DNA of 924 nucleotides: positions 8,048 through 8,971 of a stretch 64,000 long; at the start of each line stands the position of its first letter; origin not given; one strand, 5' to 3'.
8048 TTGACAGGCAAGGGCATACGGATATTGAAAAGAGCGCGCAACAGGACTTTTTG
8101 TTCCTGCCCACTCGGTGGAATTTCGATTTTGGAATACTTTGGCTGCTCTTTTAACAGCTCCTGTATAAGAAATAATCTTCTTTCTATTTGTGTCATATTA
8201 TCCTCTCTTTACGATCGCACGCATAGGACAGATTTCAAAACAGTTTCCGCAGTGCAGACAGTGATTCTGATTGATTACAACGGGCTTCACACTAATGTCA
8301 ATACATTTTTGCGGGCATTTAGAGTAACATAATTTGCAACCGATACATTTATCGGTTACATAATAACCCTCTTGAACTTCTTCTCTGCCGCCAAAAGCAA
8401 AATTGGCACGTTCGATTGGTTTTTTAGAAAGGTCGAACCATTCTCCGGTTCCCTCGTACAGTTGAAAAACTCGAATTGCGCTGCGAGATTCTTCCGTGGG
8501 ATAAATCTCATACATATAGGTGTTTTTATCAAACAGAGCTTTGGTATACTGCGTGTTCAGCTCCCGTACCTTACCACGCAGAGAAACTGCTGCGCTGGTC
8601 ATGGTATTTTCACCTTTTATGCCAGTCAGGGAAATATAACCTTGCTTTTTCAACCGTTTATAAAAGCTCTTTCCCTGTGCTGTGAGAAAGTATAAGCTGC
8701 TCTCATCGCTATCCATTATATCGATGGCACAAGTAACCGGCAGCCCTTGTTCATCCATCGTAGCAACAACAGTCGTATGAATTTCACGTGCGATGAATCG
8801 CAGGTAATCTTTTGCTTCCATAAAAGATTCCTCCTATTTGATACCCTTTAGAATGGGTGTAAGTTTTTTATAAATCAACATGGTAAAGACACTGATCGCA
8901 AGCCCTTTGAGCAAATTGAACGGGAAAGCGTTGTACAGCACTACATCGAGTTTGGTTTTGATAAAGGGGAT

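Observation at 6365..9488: FMN-riboswitch-headed operon joining a flavoprotein-ferredoxin fusion to a macrodomain / class-M-like sirtuin pair and a Cys-rich KTR protein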

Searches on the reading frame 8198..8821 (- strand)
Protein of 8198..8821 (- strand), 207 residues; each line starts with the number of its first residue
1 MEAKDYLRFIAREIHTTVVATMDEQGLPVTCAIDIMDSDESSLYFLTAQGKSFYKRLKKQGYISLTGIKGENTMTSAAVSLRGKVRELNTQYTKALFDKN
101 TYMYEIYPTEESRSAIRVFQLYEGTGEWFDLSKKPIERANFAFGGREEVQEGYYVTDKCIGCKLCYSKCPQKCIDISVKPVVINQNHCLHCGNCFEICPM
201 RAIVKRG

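Call 3: search_protein_families(library=pfam, proteins=[window:8198-8821:-], max_evalue=0.01)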
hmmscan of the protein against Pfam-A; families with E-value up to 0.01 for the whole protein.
window:8198-8821:- (207 aa): 14 families
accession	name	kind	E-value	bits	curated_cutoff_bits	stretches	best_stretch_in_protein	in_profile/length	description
PF00037.32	Fer4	-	6.6e-12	45.2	21.1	2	181-203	1-23/24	4Fe-4S binding domain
PF12797.12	Fer4_2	-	3.4e-09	36.5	24.5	2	180-199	2-21/22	4Fe-4S binding domain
PF14697.11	Fer4_21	-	5.2e-09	36.6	35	2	154-175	36-58/59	4Fe-4S dicluster domain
PF13237.11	Fer4_10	-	1.3e-08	35.1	25.5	1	154-199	4-53/53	4Fe-4S dicluster domain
PF12838.12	Fer4_7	-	6e-08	33.5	27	1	158-201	1-51/52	4Fe-4S dicluster domain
PF12837.12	Fer4_6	-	8e-08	32.3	25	1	181-203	2-24/24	4Fe-4S binding domain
PF01243.27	PNPOx_N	-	3.6e-07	31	28.1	1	10-118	8-108/120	Pyridoxamine 5'-phosphate oxidase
PF13187.11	Fer4_9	-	3.6e-07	30.6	27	1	158-203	1-52/52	4Fe-4S dicluster domain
PF13534.11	Fer4_17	-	6e-06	27.1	22.2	1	133-172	23-59/61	4Fe-4S dicluster domain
PF13183.11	Fer4_8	-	1.4e-05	25.9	27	0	152-172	47-67/68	4Fe-4S dicluster domain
PF12800.12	Fer4_4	-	1.4e-05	25.5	24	0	156-171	1-16/17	4Fe-4S binding domain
PF13484.11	Fer4_16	-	4.8e-05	24.5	30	0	187-205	1-19/66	4Fe-4S double cluster binding domain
PF25160.1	LdpA_Fe-S-bd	-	0.00011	22.4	27.6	1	183-205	23-45/49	LdpA Fe-S cluster-binding domain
PF12798.12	Fer4_3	-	0.0049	18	27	0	188-202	1-15/15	4Fe-4S binding domain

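Call 4: search_protein_families(library=ncbifam, proteins=[window:8198-8821:-], max_evalue=0.01)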
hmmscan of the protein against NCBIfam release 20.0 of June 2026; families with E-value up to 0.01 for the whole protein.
window:8198-8821:- (207 aa): 66 families (the best 25 are shown)
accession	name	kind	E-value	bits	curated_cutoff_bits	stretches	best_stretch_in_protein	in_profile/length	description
NF038196.1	ferrodoxin_EFR1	subfamily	6.3e-12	46.1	75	1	148-203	175-229/242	EFR1 family ferrodoxin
NF058577.1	FdxA_fam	equivalog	2.6e-11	43.5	65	1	153-202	3-52/52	4Fe-4S ferredoxin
TIGR04105.1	FeFe_hydrog_B1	subfamily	7.7e-10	38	450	1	150-205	104-161/462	monomeric [FeFe] hydrogenase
NF043069.1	T4HPD_activ_SAM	equivalog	2.3e-09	37.1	425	1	150-202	44-96/299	trans-4-hydroxy-L-proline dehydratase activase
NF010369.0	PRK13795.1-4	equivalog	2.3e-09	36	1086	1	147-203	563-624/633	hypothetical protein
NF045874.1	Vhu_polyferre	exception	2.4e-09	36.4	600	1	149-205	120-176/381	F420-non-reducing hydrogenase associated-polyferredoxin VhuB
TIGR01971.1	NuoI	subfamily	4.4e-09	36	113.05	1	153-204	39-99/121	NADH-quinone oxidoreductase, chain I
TIGR02179.1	PorD_KorD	subfamily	5.3e-09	36.1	60.05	1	154-204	22-73/78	2-oxoacid:acceptor oxidoreductase, delta subunit, pyruvate/2-ketoisovalerate family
NF040864.1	HgcB_ferredoxin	equivalog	6e-09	35.6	99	1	153-203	10-61/93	mercury methylation ferredoxin HgcB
NF006221.0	PRK08348.1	subfamily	8.3e-09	35.2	124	1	154-203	41-92/136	NADH-plastoquinone oxidoreductase subunit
NF040684.1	PorD_Arch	equivalog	2.7e-08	33.8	120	1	153-205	28-81/85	pyruvate synthase subunit PorD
NF041836.1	rnfB_Methano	equivalog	1.3e-07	31.4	445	1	156-203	215-262/265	Rnf electron transport complex subunit RnfB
NF005505.0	PRK07118.1-4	equivalog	1.4e-07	31.2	378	1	156-203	215-262/265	Fe-S cluster domain-containing protein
NF043039.1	HgcAB_like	equivalog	3e-07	30.4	285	1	155-203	298-349/350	HgcAB-like fusion protein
NF045790.1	OxalOxreddelta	equivalog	3.6e-07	29.7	230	1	149-204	252-307/316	oxalate oxidoreductase subunit delta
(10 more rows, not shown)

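Call 41: find_homologous_proteins(query=window:8198-8821:-, max_evalue=0.00001)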
Query window:8198-8821:- (207 aa): 4471 proteins with E <= 0.00001 among 4578 candidates; the best 120 are listed.
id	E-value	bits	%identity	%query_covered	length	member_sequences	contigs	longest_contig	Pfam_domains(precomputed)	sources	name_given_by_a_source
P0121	5.1e-138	475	100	100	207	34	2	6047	PF14697.12,PF01243.28,PF12797.13,PF12837.13,PF00037.33,PF12838.13,PF13534.12,PF13237.12,PF13183.12,PF12800.13,PF13187.12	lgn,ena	-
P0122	5.1e-133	459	95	100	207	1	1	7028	PF14697.12,PF01243.28,PF12797.13,PF12837.13,PF00037.33,PF12838.13,PF13534.12,PF25160.2,PF13237.12,PF12800.13,PF13187.12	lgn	-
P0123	9.2e-133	458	95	100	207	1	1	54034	PF14697.12,PF01243.28,PF12797.13,PF12837.13,PF00037.33,PF12838.13,PF13534.12,PF25160.2,PF13237.12,PF12800.13,PF13187.12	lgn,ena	-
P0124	1.8e-132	457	95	100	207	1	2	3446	PF14697.12,PF01243.28,PF12797.13,PF12837.13,PF00037.33,PF12838.13,PF13534.12,PF25160.2,PF13237.12,PF12800.13,PF13187.12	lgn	-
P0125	2.5e-132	457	95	100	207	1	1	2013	PF14697.12,PF01243.28,PF12797.13,PF12837.13,PF00037.33,PF12838.13,PF13534.12,PF25160.2,PF13237.12,PF12800.13,PF13187.12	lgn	-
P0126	2.7e-132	457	95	100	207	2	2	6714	PF14697.12,PF01243.28,PF12797.13,PF12837.13,PF00037.33,PF12838.13,PF25160.2,PF13237.12,PF12800.13,PF13187.12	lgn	-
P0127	8.6e-132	455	94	100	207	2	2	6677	PF14697.12,PF01243.28,PF12797.13,PF12837.13,PF00037.33,PF12838.13,PF25160.2,PF13237.12,PF12800.13,PF13187.12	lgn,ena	-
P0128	1.3e-131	455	94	100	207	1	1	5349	PF14697.12,PF01243.28,PF12797.13,PF12837.13,PF00037.33,PF12838.13,PF13534.12,PF25160.2,PF13237.12,PF12800.13,PF13187.12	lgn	-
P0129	1.4e-131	454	94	100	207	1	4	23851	PF14697.12,PF01243.28,PF12797.13,PF12837.13,PF00037.33,PF12838.13,PF25160.2,PF13237.12,PF12800.13,PF13187.12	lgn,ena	-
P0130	6.7e-131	452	94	100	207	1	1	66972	PF14697.12,PF01243.28,PF12797.13,PF12837.13,PF00037.33,PF12838.13,PF13534.12,PF25160.2,PF13237.12,PF12800.13,PF13187.12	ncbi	-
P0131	1.5e-130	451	93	100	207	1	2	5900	PF14697.12,PF01243.28,PF12797.13,PF12837.13,PF00037.33,PF12838.13,PF13534.12,PF25160.2,PF13237.12,PF12800.13,PF13187.12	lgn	-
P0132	6.4e-127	439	90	100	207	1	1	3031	PF14697.12,PF01243.28,PF12797.13,PF12837.13,PF00037.33,PF12838.13,PF13534.12,PF13237.12,PF13183.12,PF12800.13,PF13187.12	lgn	-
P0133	7.4e-127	439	90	100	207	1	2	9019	PF14697.12,PF01243.28,PF12797.13,PF12837.13,PF00037.33,PF12838.13,PF13534.12,PF25160.2,PF13237.12,PF12800.13,PF13187.12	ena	-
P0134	3.4e-126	437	90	100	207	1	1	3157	PF14697.12,PF01243.28,PF12797.13,PF12837.13,PF00037.33,PF12838.13,PF13534.12,PF25160.2,PF13237.12,PF13187.12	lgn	-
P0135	5.6e-126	436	89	100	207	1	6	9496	PF14697.12,PF01243.28,PF12797.13,PF12837.13,PF00037.33,PF12838.13,PF13534.12,PF25160.2,PF13237.12,PF12800.13,PF13187.12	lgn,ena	-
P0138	1.4e-123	428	88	100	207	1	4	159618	PF14697.12,PF01243.28,PF12797.13,PF12837.13,PF00037.33,PF12838.13,PF13237.12,PF12800.13,PF13187.12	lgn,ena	-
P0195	1.1e-102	360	74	100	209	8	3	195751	PF14697.12,PF12797.13,PF12837.13,PF00037.33,PF13484.12,PF12838.13,PF13534.12,PF25160.2,PF13237.12,PF13187.12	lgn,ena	-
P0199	3.0e-102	359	71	100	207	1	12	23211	PF14697.12,PF01243.28,PF12797.13,PF12837.13,PF00037.33,PF12838.13,PF25160.2,PF13237.12,PF12800.13,PF13187.12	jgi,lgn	jgi:uncharacterized pyridoxamine 5'-phosphate oxidase family protein/NAD-dependent dihydropyrimidine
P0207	1.9e-101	356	71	100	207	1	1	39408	PF14697.12,PF01243.28,PF12797.13,PF12837.13,PF00037.33,PF12838.13,PF13237.12,PF13187.12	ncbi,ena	-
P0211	6.2e-101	354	72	100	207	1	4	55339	PF14697.12,PF01243.28,PF12797.13,PF12837.13,PF00037.33,PF12838.13,PF13534.12,PF25160.2,PF13237.12,PF13187.12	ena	-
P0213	1.0e-100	354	72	100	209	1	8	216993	PF14697.12,PF01243.28,PF12797.13,PF12837.13,PF00037.33,PF12838.13,PF13237.12,PF13187.12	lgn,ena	-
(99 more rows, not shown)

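Call 42: search_solved_structures(query=window:8198-8821:-, max_evalue=1)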
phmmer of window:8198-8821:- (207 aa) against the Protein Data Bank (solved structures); distinct sequences matched with E-value up to 1: 226 (the best 60 are shown).
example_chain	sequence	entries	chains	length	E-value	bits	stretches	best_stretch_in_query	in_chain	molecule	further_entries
2hhz_A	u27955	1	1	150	9.1e-14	55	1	1-133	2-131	Pyridoxamine 5'-phosphate oxidase-related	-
9sw6_H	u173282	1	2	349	1.8e-10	44.2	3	157-203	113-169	Tungsten formylmethanofuran dehydrogenase, subunit F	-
5t5i_F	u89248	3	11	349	2e-10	44.1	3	157-203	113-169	Tungsten formylmethanofuran dehydrogenase subunit fwdF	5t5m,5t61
9g03_E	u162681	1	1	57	9.9e-09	38.5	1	152-205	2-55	Ferredoxin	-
1clf_A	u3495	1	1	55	4.8e-08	36.3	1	153-204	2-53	FERREDOXIN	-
9n5u_B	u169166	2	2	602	1.8e-07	34.4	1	154-203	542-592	NfnB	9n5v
9sfi_O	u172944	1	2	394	2.5e-07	33.9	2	150-204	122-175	Ferredoxin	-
9bov_B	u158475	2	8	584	9.2e-07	32.1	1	155-203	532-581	NADH dehydrogenase (Quinone)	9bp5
9sw6_G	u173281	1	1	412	1.1e-06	31.8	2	150-204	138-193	Polyferredoxin protein MvhB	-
6fah_A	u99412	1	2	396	1.2e-06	31.7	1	155-207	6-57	Caffeyl-CoA reductase-Etf complex subunit CarE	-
7t2r_B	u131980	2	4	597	1.4e-06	31.5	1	156-205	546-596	NiFe hydrogenase subunit B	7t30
7tgh_S8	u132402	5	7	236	4.3e-06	29.9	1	143-205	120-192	NADH-ubiquinone oxidoreductase 1, chain, putative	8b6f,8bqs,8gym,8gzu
30jk_A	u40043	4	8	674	1e-05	28.7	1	155-203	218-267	[FeFe]-hydrogenase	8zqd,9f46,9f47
1fdn_A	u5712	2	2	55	1.1e-05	28.6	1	153-204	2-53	FERREDOXIN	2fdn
1dur_A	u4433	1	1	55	1.2e-05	28.5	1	153-202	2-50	2[4FE-4S] FERREDOXIN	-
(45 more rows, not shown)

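Call 43: find_encoding_contigs(protein=P0138, flank=6000, max_places=2)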
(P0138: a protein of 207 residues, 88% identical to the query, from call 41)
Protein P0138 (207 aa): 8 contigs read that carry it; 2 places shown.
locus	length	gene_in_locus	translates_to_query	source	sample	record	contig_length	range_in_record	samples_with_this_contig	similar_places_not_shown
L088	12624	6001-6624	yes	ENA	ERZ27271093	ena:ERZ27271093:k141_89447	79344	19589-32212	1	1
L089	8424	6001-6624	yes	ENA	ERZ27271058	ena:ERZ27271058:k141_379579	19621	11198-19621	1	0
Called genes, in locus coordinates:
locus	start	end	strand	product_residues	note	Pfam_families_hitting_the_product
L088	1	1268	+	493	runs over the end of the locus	PF00478:IMPDH, PF00571:CBS, PF03060:NMO (weak), PF01070:FMN_dh (weak)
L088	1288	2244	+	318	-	PF00480:ROK, PF01869:BcrAD_BadFG (weak)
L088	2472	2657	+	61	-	-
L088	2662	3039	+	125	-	PF14198:TnpV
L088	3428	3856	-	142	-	PF02082:Rrf2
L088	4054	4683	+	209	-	PF13460:NAD_binding_10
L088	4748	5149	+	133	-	PF01243:PNPOx_N, PF16242:Pyrid_ox_like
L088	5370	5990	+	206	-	PF01891:CbiM (faint), PF12822:ECF_trnsprt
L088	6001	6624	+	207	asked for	PF01243:PNPOx_N, PF14697:Fer4_21 (faint), PF00037:Fer4 (weak), PF12797:Fer4_2 (faint), PF13237:Fer4_10, PF12838:Fer4_7, PF13187:Fer4_9 (weak), PF00037:Fer4 (weak), +2 more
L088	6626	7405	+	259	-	PF01661:Macro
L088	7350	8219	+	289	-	-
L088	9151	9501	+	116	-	PF21983:NikA-like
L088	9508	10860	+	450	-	PF03432:Relaxase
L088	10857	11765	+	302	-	PF02195:ParB_N, PF17762:HTH_ParB (faint)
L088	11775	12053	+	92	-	-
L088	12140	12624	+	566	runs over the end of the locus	PF00239:Resolvase, PF07508:Recombinase, PF13408:Zn_ribbon_recom, PF14287:DUF4368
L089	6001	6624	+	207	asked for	PF01243:PNPOx_N, PF14697:Fer4_21 (faint), PF00037:Fer4 (weak), PF12797:Fer4_2 (faint), PF13237:Fer4_10, PF12838:Fer4_7, PF13187:Fer4_9 (weak), PF00037:Fer4 (weak), +2 more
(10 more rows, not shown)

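Call 44: find_encoding_contigs(protein=P0213, flank=6000, max_places=2)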
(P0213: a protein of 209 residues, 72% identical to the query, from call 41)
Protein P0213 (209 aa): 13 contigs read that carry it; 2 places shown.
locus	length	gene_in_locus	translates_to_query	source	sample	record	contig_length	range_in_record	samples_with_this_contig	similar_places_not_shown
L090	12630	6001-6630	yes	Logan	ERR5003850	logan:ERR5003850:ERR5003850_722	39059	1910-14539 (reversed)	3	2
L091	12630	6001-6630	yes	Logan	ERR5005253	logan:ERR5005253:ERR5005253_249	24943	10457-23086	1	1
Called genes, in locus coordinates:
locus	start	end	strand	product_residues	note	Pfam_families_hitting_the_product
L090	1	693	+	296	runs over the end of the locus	PF02361:CbiQ (weak)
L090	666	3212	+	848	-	PF00005:ABC_tran, PF02463:SMC_N (faint), PF03193:RsgA_GTPase (faint), PF13555:AAA_29 (faint), PF00005:ABC_tran, PF13304:AAA_21, PF07155:ECF-ribofla_trS, PF12822:ECF_trnsprt, +1 more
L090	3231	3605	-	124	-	PF01638:HxlR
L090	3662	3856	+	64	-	-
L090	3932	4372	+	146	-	PF02082:Rrf2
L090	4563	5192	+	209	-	PF13460:NAD_binding_10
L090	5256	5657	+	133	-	PF01243:PNPOx_N, PF16242:Pyrid_ox_like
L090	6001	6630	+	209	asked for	PF01243:PNPOx_N, PF14697:Fer4_21 (faint), PF12797:Fer4_2 (faint), PF13237:Fer4_10, PF12838:Fer4_7 (weak), PF13187:Fer4_9 (weak), PF00037:Fer4 (weak), PF12837:Fer4_6 (weak)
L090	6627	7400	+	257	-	PF01661:Macro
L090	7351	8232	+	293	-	-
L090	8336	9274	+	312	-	-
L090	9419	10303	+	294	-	PF02016:Peptidase_S66, PF17676:Peptidase_S66C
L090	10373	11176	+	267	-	PF01522:Polysacc_deac_1, PF10096:DUF2334 (weak)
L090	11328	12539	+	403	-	-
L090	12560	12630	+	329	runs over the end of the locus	PF01520:Amidase_3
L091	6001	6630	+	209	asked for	PF01243:PNPOx_N, PF14697:Fer4_21 (faint), PF12797:Fer4_2 (faint), PF13237:Fer4_10, PF12838:Fer4_7 (weak), PF13187:Fer4_9 (weak), PF00037:Fer4 (weak), PF12837:Fer4_6 (weak)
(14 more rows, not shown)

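Call 45: find_encoding_contigs(protein=P0195, flank=6000, max_places=2)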
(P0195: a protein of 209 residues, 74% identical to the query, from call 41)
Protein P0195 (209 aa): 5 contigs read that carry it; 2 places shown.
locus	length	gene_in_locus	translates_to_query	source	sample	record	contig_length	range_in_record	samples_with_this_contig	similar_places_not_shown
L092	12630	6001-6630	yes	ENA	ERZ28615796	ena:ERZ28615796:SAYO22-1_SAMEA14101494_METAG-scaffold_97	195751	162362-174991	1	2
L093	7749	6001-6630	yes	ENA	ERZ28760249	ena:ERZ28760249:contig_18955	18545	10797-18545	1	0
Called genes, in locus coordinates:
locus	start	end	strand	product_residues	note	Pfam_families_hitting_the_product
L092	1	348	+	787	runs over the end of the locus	PF13208:TerB_N, PF15615:TerB_C (weak)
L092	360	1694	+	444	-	PF10923:BrxC_BrxD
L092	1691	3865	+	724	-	PF04851:ResIII (weak), PF00270:DEAD, PF00271:Helicase_C, PF22590:Cas3-like_C_2 (weak)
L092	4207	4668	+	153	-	PF02082:Rrf2, PF00392:GntR (faint)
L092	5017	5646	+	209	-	PF13460:NAD_binding_10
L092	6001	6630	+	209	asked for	PF13534:Fer4_17 (faint), PF25160:LdpA_Fe-S-bd (faint), PF14697:Fer4_21 (faint), PF13237:Fer4_10, PF12838:Fer4_7, PF13187:Fer4_9 (weak), PF00037:Fer4 (weak), PF12837:Fer4_6 (weak), +2 more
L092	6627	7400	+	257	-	PF01661:Macro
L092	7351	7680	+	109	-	-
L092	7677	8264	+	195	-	-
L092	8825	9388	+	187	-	PF00583:Acetyltransf_1, PF13302:Acetyltransf_3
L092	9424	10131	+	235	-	PF07833:Cu_amine_oxidN1 (weak)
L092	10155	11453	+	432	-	PF00117:GATase, PF02540:NAD_synthase (weak), PF01171:ATP_bind_3 (weak), PF06508:QueC (faint), PF00958:GMP_synt_C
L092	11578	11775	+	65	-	-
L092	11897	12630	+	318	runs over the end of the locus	PF03547:Mem_trans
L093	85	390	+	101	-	PF12535:Nudix_N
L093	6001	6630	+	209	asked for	PF13534:Fer4_17 (faint), PF25160:LdpA_Fe-S-bd (faint), PF14697:Fer4_21 (faint), PF13237:Fer4_10, PF12838:Fer4_7, PF13187:Fer4_9 (weak), PF00037:Fer4 (weak), PF12837:Fer4_6 (weak), +2 more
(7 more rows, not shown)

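Call 65: search_protein_families(library=phrogs, proteins=[window:8198-8821:-], max_evalue=0.001)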
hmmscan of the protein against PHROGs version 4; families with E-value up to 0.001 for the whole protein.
window:8198-8821:- (207 aa): 2 families
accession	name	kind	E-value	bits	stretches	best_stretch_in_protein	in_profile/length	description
phrog_16249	-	moron, auxiliary metabolic gene and host takeover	0.00051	20.8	1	115-202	33-113/208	ferredoxin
phrog_8732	-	unknown function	0.00071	21.1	0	153-204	3-56/107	-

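Call 66: search_protein_families(library=padloc, proteins=[window:8198-8821:-], max_evalue=0.01)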
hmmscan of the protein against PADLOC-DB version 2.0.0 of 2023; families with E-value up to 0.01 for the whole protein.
window:8198-8821:- (207 aa): 1 family
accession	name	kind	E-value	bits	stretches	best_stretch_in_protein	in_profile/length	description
PDLC02510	BrxP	-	5e-05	19.7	1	155-197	460-501/779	BrxP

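Call 72: find_encoding_contigs(protein=P0207, flank=5000, max_places=1)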
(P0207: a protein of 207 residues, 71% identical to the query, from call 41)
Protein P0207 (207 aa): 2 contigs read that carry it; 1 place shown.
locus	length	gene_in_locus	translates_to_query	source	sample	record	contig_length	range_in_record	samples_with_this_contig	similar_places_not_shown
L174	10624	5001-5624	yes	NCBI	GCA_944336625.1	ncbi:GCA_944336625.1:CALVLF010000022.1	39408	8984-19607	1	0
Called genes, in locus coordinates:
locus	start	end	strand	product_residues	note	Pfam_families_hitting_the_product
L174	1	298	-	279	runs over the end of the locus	PF00941:FAD_binding_5, PF03450:CO_deh_flav_C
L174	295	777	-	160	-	PF00111:Fer2, PF01799:Fer2_2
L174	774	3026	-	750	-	PF01315:Ald_Xan_dh_C, PF02738:MoCoBD_1, PF20256:MoCoBD_2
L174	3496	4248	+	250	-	PF06541:ABC_trans_CmpB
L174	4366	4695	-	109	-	PF01638:HxlR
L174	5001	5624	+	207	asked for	PF01243:PNPOx_N, PF14697:Fer4_21 (weak), PF00037:Fer4 (weak), PF12797:Fer4_2 (faint), PF13237:Fer4_10, PF12838:Fer4_7, PF13187:Fer4_9 (weak), PF00037:Fer4 (weak), +1 more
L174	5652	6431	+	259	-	PF01661:Macro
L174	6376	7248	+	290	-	-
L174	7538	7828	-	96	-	-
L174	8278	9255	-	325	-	PF02275:CBAH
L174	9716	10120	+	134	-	-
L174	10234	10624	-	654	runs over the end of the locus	PF03190:Thioredox_DsbH, PF13098:Thioredoxin_2 (faint), PF13899:Thioredoxin_7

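Call 73: find_encoding_contigs(protein=P0211, flank=5000, max_places=1)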
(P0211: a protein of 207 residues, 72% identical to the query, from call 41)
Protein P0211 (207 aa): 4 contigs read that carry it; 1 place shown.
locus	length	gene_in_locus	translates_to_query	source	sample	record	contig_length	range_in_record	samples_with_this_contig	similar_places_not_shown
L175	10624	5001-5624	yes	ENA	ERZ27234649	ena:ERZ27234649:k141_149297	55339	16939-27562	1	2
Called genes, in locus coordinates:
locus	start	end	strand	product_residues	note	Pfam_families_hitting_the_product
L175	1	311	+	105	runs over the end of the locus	PF01751:Toprim (weak)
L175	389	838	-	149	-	PF00376:MerR, PF13411:MerR_1, PF09278:MerR-DNA-bind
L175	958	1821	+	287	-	PF00248:Aldo_ket_red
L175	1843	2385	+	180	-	PF02525:Flavodoxin_2, PF03358:FMN_red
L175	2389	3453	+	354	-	PF12682:Flavodoxin_4, PF18050:Cyclophil_like2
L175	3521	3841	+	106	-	PF01751:Toprim (weak)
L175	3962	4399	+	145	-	PF02082:Rrf2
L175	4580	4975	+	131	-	PF01243:PNPOx_N, PF16242:Pyrid_ox_like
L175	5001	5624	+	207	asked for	PF01243:PNPOx_N, PF00037:Fer4 (faint), PF13534:Fer4_17 (faint), PF25160:LdpA_Fe-S-bd (faint), PF13237:Fer4_10, PF12838:Fer4_7, PF13187:Fer4_9 (weak), PF12837:Fer4_6 (weak), +2 more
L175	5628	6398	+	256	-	PF01661:Macro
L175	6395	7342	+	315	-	-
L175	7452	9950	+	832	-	PF01751:Toprim, PF01131:Topoisom_bac, PF13342:Toprim_Crpt (faint)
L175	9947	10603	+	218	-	PF18830:LPD16, PF14195:DUF4316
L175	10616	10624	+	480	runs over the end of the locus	PF08401:ArdcN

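Call 74: find_encoding_contigs(protein=P0199, flank=5000, max_places=1)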
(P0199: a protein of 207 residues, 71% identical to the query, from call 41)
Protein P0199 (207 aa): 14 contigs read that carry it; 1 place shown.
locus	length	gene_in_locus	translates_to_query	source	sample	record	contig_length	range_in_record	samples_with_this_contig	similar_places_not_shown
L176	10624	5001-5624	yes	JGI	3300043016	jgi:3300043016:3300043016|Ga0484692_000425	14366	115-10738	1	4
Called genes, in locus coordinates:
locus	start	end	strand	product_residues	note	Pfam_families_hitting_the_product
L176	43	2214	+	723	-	PF23139:OB_YrrC, PF14520:HHH_5 (faint), PF14490:HHH_RecD2, PF13086:AAA_11 (faint), PF13604:AAA_30, PF13245:AAA_19, PF18335:SH3_13, PF13538:UvrD_C_2, +1 more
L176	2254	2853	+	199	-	-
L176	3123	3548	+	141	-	PF02082:Rrf2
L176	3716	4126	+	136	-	PF16242:Pyrid_ox_like, PF01243:PNPOx_N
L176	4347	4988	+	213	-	PF07155:ECF-ribofla_trS (weak), PF12822:ECF_trnsprt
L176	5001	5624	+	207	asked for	PF01243:PNPOx_N, PF25160:LdpA_Fe-S-bd (faint), PF14697:Fer4_21 (faint), PF00037:Fer4 (weak), PF12797:Fer4_2 (faint), PF13237:Fer4_10, PF12838:Fer4_7, PF13187:Fer4_9 (weak), +2 more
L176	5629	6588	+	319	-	-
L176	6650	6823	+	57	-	-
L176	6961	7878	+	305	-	PF00126:HTH_1, PF03466:LysR_substrate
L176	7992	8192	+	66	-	-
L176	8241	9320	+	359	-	PF12682:Flavodoxin_4, PF04126:Cyclophil_like, PF18050:Cyclophil_like2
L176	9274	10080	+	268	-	PF12682:Flavodoxin_4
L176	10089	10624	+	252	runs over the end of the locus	PF14358:DUF4405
